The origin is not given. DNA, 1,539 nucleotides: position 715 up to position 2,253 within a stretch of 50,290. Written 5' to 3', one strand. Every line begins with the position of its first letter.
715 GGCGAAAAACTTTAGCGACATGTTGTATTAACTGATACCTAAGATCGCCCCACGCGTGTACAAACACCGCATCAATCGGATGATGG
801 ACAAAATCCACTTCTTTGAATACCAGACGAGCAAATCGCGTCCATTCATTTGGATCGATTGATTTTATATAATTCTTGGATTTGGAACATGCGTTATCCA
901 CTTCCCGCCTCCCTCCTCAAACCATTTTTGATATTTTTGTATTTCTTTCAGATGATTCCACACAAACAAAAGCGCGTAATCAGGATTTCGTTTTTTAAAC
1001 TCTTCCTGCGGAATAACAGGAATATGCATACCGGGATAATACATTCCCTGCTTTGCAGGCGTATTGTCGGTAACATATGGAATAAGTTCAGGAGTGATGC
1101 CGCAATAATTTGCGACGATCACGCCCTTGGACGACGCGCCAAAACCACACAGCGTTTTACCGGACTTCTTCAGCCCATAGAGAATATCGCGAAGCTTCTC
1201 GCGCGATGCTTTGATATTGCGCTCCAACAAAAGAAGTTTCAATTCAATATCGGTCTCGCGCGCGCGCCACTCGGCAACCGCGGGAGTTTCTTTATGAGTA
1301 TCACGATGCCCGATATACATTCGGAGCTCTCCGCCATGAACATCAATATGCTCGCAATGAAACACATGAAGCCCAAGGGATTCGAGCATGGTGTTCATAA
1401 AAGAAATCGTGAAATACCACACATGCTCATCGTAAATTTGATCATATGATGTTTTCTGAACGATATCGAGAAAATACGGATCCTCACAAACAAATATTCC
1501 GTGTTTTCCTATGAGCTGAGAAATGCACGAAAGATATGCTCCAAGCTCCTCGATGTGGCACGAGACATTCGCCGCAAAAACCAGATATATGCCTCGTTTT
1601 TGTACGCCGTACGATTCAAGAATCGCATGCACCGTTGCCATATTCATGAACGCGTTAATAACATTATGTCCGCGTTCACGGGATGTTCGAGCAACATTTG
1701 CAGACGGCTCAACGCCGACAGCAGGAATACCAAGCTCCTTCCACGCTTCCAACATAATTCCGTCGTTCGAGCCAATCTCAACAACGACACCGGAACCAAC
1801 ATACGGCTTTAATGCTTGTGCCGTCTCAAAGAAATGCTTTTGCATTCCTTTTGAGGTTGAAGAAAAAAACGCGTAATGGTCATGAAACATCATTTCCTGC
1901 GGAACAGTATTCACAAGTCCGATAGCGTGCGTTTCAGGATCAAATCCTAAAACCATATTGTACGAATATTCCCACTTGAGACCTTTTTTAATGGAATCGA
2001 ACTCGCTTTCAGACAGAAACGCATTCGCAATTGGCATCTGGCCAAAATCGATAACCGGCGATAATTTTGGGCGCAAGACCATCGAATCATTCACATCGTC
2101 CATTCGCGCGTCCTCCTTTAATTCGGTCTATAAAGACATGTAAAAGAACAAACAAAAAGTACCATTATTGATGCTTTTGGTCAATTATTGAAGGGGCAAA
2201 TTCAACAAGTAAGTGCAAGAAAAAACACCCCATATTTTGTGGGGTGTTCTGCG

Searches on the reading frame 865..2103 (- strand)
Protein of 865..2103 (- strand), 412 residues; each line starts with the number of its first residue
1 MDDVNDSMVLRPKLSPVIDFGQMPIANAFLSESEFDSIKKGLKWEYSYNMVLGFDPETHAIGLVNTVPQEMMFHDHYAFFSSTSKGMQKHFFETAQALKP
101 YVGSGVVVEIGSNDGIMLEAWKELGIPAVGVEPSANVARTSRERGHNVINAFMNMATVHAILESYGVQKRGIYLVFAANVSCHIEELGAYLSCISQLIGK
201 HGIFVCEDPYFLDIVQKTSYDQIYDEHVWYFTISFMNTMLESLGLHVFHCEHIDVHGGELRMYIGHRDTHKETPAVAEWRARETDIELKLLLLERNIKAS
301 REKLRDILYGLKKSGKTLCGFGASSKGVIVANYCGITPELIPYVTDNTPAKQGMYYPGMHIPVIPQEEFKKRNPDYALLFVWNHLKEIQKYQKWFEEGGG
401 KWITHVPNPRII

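Call 72: find_encoding_contigs(protein=window:865-2103:-, flank=10000, max_places=3)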
Protein window:865-2103:- (412 aa): 1 contig read that carries it; 1 place shown.
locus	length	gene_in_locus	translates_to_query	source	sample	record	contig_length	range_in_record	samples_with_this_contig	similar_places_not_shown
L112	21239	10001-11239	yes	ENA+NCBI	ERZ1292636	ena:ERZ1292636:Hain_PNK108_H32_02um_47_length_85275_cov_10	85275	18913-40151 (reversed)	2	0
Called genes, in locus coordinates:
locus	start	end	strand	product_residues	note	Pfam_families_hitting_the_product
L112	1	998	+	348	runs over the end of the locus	PF03102:NeuB, PF08666:SAF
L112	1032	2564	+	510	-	PF13439:Glyco_transf_4 (faint), PF04464:Glyphos_transf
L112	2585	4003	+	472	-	PF04464:Glyphos_transf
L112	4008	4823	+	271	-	PF13489:Methyltransf_23 (weak), PF13847:Methyltransf_31, PF01209:Ubie_methyltran (weak), PF08241:Methyltransf_11, PF08242:Methyltransf_12 (weak), PF13649:Methyltransf_25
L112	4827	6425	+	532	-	-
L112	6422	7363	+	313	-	PF00535:Glycos_transf_2, PF10111:Glyco_tranf_2_2 (weak)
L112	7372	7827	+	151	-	PF00908:dTDP_sugar_isom, PF14667:Polysacc_synt_C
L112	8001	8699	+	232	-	PF17836:PglD_N (weak), PF25084:LbH_EIF2B (faint), PF25087:GMPPB_C (faint), PF00132:Hexapep (weak)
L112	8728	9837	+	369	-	PF01041:DegT_DnrJ_EryC1, PF00155:Aminotran_1_2 (weak)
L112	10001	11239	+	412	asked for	PF13489:Methyltransf_23, PF08484:Methyltransf_14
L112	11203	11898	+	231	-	PF02698:DUF218 (weak)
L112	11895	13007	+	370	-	PF01041:DegT_DnrJ_EryC1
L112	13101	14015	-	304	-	PF01073:3Beta_HSD, PF01370:Epimerase, PF02719:Polysacc_synt_2 (weak), PF04321:RmlD_sub_bind, PF16363:GDP_Man_Dehyd, PF07993:NAD_binding_4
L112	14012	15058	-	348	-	PF04321:RmlD_sub_bind, PF01073:3Beta_HSD, PF01370:Epimerase, PF02719:Polysacc_synt_2 (weak), PF07993:NAD_binding_4, PF16363:GDP_Man_Dehyd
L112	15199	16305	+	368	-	PF13692:Glyco_trans_1_4 (weak), PF00534:Glycos_transf_1 (weak)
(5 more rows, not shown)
